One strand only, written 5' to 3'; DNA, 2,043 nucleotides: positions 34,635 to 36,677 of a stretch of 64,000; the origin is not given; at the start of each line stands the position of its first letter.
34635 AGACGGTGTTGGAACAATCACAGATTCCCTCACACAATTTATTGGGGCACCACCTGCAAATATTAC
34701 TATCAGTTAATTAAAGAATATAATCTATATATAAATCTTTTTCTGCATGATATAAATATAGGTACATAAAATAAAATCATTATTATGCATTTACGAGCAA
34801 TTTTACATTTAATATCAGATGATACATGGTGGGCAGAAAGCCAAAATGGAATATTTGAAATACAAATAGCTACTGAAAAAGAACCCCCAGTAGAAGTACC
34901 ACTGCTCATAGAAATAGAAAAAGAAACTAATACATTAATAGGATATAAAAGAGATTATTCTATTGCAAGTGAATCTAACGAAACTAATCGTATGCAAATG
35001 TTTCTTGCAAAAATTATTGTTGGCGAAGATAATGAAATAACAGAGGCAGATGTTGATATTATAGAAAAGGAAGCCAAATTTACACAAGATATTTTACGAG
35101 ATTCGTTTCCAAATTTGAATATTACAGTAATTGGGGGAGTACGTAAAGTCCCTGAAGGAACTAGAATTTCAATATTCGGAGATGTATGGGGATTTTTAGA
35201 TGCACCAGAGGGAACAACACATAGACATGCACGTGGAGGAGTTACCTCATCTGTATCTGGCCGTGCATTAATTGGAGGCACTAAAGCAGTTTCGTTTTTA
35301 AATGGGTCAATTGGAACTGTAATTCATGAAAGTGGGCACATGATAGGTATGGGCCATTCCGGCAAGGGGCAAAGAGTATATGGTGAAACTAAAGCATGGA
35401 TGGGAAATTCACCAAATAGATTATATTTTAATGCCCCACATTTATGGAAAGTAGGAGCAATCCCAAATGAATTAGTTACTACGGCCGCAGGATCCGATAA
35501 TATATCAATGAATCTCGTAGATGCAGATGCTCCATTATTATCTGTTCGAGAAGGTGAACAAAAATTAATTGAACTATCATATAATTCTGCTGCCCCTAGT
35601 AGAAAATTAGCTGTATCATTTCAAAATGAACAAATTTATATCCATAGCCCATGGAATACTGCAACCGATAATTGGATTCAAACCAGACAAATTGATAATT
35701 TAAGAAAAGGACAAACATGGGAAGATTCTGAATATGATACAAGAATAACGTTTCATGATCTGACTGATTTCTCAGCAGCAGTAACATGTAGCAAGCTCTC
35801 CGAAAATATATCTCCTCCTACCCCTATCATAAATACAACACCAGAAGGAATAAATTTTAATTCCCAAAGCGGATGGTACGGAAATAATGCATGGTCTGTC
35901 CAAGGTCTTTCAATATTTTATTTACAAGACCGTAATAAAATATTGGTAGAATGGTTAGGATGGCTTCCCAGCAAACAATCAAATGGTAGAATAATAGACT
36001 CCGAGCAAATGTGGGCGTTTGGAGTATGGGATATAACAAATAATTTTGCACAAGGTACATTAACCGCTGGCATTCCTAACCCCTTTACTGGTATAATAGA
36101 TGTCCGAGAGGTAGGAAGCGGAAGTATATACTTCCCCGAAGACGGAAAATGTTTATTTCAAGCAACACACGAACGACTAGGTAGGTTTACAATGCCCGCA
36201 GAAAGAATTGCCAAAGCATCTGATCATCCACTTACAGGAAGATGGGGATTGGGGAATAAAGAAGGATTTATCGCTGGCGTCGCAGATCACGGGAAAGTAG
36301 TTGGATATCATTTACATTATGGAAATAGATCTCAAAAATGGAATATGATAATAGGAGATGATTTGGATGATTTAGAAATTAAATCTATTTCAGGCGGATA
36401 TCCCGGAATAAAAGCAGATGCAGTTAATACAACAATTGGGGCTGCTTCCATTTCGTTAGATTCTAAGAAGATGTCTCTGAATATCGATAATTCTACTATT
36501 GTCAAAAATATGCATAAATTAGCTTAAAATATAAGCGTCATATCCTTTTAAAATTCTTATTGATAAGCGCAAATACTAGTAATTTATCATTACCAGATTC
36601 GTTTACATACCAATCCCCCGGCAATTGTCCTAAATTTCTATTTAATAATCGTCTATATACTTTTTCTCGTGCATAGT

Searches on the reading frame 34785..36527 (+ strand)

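Call 21: search_protein_families(library=pfam, proteins=[window:34785-36527:+], max_evalue=0.01)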
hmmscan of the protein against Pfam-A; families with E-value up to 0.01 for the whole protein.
window:34785-36527:+ (580 aa): 1 family
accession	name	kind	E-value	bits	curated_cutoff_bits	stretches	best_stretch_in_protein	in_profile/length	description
PF05548.17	Peptidase_M11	-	0.00057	19.4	21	1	175-244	136-198/303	Gametolysin peptidase M11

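Call 22: search_protein_families(library=phrogs, proteins=[window:34785-36527:+], max_evalue=0.001)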
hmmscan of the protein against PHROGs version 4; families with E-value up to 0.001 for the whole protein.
window:34785-36527:+ (580 aa): 0 families
